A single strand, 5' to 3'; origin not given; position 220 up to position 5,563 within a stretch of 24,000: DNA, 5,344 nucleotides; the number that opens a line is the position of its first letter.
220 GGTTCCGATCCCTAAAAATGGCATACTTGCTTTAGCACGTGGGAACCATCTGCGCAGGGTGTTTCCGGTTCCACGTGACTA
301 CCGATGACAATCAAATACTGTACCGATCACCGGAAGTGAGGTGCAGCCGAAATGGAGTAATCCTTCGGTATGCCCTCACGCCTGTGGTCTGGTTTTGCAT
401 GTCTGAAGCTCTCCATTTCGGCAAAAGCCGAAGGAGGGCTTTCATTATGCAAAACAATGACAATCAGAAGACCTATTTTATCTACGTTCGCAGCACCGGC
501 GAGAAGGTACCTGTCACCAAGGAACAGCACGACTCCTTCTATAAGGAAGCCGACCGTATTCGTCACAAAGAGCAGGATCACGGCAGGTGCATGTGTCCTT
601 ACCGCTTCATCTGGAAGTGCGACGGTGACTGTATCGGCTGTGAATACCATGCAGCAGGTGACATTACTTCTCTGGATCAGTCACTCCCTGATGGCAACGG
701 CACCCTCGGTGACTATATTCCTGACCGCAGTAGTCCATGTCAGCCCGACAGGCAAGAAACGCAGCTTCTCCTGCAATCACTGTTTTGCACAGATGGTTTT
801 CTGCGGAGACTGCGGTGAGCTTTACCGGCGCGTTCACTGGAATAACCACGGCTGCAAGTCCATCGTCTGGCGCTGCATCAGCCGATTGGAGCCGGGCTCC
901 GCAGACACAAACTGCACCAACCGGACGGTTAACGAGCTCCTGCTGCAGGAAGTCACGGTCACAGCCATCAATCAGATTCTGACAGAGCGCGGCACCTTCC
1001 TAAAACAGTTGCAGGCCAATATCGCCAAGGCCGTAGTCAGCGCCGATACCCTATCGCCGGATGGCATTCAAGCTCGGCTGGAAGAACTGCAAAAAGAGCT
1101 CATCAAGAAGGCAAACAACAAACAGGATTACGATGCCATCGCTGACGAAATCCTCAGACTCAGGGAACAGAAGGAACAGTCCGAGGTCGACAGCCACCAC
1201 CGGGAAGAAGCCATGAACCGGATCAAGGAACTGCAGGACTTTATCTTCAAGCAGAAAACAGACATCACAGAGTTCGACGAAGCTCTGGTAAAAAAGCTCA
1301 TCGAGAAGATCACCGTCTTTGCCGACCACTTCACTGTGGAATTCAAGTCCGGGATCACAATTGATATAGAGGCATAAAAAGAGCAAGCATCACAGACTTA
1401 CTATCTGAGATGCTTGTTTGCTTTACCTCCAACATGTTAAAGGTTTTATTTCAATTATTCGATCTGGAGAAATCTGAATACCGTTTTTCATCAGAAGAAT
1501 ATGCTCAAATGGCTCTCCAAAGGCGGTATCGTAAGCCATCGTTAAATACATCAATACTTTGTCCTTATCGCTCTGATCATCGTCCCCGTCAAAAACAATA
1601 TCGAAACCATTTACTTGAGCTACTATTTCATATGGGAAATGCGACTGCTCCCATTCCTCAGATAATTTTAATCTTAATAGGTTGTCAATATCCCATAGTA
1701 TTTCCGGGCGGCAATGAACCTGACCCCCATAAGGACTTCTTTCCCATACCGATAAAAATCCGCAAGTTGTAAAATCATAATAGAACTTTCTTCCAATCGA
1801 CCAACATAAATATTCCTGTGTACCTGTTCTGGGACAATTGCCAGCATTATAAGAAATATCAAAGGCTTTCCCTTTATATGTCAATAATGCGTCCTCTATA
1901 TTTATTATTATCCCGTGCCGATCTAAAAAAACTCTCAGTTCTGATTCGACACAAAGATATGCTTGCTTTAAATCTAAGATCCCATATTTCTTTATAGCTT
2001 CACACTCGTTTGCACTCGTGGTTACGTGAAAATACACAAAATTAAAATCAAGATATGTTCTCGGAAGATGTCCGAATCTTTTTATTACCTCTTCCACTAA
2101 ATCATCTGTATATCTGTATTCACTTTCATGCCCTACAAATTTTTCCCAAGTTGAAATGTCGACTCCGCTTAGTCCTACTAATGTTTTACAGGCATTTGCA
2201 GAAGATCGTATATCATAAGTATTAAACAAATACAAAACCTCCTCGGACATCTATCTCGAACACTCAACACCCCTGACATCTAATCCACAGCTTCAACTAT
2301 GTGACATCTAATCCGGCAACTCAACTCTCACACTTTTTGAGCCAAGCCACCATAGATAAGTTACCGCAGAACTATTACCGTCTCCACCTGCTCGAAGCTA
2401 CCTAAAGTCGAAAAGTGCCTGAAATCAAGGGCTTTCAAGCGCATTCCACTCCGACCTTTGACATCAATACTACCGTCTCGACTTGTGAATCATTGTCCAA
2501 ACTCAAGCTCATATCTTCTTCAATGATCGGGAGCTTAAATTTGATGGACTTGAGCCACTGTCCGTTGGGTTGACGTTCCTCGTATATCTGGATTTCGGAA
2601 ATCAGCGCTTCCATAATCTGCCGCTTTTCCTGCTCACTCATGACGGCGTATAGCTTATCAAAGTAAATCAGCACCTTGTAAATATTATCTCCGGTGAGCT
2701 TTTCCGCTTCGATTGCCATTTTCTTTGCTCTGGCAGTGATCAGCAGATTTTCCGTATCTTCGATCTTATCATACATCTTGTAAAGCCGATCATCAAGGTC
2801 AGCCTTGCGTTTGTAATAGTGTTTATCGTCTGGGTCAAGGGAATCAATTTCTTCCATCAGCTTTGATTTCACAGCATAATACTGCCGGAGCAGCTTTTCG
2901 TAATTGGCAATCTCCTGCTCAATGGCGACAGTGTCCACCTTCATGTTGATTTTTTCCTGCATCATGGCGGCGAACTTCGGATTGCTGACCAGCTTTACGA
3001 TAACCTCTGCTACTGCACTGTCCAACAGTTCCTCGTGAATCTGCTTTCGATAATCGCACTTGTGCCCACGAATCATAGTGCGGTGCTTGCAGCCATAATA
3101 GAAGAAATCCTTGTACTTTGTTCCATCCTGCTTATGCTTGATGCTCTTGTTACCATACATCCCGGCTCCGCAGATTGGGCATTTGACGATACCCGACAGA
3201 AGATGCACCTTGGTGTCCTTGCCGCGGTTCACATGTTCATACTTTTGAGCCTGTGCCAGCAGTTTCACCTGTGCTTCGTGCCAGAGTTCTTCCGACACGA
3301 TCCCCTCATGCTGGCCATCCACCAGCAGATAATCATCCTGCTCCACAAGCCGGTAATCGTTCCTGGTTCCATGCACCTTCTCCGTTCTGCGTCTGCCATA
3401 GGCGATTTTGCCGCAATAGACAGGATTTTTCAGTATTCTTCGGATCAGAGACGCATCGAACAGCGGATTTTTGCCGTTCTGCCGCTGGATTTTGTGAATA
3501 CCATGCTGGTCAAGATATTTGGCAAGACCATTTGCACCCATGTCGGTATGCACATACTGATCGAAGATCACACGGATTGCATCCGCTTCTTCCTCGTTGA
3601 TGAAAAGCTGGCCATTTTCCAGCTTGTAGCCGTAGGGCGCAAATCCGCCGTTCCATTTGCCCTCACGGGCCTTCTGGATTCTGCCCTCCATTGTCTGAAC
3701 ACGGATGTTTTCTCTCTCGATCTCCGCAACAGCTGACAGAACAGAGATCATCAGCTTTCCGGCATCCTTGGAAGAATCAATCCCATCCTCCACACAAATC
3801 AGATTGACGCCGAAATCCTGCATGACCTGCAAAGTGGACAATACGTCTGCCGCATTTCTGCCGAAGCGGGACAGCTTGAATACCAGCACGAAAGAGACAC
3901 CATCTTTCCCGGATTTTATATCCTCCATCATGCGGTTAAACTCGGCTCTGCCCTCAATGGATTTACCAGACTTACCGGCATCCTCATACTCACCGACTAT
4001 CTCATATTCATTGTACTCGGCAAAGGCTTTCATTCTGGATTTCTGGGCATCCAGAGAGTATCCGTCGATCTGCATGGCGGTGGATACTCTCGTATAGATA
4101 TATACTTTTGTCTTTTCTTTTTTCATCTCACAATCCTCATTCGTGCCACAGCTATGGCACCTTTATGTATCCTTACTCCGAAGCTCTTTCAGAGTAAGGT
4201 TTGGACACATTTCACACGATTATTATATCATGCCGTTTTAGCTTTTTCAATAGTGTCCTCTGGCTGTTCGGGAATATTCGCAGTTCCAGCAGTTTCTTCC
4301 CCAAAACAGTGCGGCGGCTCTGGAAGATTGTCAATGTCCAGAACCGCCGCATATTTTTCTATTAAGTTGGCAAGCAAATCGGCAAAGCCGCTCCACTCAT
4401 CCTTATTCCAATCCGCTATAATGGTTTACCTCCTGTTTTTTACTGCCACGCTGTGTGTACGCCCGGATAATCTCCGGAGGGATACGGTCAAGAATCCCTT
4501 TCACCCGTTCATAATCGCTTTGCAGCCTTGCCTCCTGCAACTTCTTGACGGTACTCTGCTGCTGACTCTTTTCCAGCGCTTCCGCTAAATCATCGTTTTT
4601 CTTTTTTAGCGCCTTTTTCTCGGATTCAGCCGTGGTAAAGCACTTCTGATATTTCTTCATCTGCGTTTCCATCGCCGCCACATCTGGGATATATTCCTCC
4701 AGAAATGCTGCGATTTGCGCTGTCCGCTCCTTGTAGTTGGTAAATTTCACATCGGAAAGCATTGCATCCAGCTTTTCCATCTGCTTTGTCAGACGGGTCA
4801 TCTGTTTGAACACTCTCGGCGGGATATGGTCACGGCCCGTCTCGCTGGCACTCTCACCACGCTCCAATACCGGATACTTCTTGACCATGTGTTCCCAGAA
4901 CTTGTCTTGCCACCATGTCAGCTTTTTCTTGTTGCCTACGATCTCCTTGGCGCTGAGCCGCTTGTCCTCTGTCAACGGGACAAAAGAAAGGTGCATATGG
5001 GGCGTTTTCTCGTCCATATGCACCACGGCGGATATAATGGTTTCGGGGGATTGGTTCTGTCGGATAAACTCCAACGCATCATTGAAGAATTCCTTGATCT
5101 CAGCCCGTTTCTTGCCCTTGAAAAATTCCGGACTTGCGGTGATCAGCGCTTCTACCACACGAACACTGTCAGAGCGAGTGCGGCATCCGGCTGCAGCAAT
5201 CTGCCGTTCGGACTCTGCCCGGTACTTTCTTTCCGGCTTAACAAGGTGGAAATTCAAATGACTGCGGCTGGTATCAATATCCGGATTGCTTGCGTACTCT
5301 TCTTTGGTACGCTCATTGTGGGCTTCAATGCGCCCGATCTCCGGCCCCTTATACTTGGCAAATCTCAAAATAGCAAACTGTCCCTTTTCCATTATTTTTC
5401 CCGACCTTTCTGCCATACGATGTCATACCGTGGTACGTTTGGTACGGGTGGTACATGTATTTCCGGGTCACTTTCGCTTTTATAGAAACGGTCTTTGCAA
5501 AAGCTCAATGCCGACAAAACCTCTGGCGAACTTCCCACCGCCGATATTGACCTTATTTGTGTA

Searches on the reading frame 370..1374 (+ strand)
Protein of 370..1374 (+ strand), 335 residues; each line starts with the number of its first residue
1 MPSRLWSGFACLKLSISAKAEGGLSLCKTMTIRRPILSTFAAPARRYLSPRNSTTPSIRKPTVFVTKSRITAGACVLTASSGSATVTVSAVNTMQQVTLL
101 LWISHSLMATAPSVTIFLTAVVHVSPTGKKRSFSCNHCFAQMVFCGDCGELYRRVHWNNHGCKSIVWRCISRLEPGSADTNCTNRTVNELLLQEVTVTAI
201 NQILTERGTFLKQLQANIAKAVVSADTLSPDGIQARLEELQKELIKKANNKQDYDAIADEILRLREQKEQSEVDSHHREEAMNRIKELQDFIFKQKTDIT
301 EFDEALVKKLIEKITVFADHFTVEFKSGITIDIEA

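Call 9: search_protein_families(library=pfam, proteins=[window:370-1374:+], max_evalue=0.001)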
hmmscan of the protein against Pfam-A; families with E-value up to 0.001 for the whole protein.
window:370-1374:+ (335 aa): 2 families
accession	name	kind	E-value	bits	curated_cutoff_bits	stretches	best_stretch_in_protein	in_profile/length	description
PF13408.12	Zn_ribbon_recom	-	1.7e-10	41.6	25.3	1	139-200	2-57/58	Recombinase zinc beta ribbon domain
PF14287.11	DUF4368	-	0.00054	20.6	25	0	283-318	7-44/67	Domain of unknown function (DUF4368)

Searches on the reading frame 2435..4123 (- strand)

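Call 9: search_protein_families(library=pfam, proteins=[window:2435-4123:-], max_evalue=0.001)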
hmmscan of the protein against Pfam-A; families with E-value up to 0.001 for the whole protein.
window:2435-4123:- (562 aa): 3 families
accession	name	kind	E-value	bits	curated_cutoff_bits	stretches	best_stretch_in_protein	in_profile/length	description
PF00239.26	Resolvase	-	2.4e-38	131.9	23.3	1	7-157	1-145/145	Resolvase, N terminal domain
PF07508.19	Recombinase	-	4.5e-19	69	21.1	1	177-288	1-99/102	Recombinase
PF13408.12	Zn_ribbon_recom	-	9.1e-12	45.6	25.3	1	308-375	1-57/58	Recombinase zinc beta ribbon domain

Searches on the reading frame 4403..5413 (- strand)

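Call 9: search_protein_families(library=pfam, proteins=[window:4403-5413:-], max_evalue=0.001)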
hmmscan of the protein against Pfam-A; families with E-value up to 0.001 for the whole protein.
window:4403-5413:- (336 aa): 1 family
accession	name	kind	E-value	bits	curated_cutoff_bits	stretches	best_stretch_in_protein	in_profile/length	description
PF01076.25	Mob_Pre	-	7.5e-52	176.4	25.5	1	12-203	3-195/196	Plasmid recombination enzyme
